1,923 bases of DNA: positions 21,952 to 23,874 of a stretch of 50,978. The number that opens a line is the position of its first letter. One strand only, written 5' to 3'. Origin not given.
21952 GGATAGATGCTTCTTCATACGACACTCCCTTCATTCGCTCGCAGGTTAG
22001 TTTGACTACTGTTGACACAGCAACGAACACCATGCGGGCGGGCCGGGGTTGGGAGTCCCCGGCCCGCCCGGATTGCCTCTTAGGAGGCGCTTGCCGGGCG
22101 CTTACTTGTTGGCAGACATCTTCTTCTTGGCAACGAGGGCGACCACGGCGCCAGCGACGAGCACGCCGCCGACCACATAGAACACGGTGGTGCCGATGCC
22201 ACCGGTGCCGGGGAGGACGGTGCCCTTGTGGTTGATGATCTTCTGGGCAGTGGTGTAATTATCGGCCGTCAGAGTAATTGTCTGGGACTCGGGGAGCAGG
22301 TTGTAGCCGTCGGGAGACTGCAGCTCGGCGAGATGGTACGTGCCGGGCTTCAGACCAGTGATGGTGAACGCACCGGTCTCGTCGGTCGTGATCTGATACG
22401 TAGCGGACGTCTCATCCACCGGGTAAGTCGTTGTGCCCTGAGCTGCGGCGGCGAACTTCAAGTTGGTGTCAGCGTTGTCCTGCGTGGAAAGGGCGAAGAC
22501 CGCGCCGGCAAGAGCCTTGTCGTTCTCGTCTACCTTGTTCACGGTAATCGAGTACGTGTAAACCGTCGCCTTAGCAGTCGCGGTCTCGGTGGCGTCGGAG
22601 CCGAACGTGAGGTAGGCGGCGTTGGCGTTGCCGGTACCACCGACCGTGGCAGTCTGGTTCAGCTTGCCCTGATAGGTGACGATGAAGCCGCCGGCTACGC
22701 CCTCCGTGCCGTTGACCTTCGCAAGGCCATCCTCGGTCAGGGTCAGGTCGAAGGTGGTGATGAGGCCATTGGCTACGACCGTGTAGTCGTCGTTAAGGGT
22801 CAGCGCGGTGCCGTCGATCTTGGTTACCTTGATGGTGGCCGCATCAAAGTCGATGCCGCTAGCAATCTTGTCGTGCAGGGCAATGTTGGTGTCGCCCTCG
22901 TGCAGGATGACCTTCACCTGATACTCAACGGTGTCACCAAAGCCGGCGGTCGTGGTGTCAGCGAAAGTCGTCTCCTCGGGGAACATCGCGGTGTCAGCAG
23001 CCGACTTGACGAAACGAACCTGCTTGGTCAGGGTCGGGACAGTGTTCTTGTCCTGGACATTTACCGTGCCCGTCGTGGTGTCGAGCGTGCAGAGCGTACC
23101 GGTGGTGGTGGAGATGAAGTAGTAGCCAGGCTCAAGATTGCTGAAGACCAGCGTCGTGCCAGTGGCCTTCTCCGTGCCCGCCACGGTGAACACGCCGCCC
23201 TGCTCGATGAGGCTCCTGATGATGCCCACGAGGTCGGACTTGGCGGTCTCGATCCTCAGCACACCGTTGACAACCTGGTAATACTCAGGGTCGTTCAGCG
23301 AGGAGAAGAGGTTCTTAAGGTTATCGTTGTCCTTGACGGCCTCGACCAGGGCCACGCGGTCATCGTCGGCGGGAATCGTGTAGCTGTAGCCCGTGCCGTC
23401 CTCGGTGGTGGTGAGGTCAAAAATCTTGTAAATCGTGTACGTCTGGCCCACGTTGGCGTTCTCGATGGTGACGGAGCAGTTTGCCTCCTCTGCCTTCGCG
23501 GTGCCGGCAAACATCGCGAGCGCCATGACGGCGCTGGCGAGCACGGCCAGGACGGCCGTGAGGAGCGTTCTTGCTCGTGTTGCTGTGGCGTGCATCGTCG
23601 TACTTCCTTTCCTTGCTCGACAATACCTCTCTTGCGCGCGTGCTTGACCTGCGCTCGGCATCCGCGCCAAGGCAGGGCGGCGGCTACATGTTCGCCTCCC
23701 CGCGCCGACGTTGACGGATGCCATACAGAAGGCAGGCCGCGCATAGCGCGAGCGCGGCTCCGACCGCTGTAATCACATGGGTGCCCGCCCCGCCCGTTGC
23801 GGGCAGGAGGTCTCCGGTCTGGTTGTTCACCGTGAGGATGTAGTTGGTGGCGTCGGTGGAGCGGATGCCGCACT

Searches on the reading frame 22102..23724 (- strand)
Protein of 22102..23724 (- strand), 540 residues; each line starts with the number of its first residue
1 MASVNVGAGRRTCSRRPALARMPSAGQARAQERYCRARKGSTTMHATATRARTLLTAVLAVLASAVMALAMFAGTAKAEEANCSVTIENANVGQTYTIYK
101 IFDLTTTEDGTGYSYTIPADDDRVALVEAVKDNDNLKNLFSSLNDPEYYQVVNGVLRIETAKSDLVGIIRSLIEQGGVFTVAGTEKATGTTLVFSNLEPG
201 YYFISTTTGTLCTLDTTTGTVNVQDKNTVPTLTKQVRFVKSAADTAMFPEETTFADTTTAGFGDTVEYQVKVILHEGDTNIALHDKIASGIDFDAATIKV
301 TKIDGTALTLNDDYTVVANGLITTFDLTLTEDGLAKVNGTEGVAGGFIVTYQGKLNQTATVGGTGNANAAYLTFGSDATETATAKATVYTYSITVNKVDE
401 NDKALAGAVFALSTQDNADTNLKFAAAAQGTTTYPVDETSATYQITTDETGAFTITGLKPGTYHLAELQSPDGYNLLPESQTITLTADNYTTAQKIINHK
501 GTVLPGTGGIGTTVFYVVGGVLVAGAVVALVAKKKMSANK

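Call 65: search_protein_families(library=pfam, proteins=[window:22102-23724:-], max_evalue=0.001)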
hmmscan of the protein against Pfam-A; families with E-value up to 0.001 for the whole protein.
window:22102-23724:- (540 aa): 3 families
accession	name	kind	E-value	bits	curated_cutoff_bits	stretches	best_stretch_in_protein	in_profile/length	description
PF17802.7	SpaA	-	2.3e-18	66.6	23.1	1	392-498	2-89/91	Prealbumin-like fold domain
PF16569.11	GramPos_pilinBB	-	1e-12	49.4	30.5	1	263-376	2-114/116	Gram-positive pilin backbone subunit 2, Cna-B-like domain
PF14686.12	fn3_3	-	2.4e-05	24.5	24.4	1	436-466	19-50/75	Polysaccharide lyase family 4, domain II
